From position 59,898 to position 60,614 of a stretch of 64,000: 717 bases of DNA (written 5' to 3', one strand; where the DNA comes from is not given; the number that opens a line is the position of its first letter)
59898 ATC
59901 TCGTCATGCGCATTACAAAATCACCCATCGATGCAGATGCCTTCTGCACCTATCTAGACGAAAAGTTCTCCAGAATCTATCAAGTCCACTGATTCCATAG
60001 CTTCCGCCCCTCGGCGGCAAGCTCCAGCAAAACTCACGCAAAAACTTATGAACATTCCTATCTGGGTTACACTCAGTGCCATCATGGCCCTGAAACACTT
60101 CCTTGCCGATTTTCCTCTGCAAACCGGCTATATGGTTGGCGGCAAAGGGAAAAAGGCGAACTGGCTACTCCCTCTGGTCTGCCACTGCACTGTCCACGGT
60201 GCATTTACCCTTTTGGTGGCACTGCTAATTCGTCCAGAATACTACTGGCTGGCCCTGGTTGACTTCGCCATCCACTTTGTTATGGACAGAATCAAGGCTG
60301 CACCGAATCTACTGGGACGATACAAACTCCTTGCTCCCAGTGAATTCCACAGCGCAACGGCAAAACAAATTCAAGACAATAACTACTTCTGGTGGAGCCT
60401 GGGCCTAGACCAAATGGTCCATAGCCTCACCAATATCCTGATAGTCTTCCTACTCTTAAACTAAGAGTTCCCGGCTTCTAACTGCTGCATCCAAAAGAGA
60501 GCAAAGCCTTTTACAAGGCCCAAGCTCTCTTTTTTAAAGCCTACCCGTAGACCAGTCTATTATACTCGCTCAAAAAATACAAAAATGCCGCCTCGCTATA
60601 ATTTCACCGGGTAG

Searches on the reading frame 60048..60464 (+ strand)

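Call 11: search_protein_families(library=pfam, proteins=[window:60048-60464:+])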
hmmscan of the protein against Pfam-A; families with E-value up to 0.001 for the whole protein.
window:60048-60464:+ (138 aa): 1 family
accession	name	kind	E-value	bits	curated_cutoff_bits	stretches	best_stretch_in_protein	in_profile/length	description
PF11750.13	DUF3307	-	6e-11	42.9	23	1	13-132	5-105/127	Protein of unknown function (DUF3307)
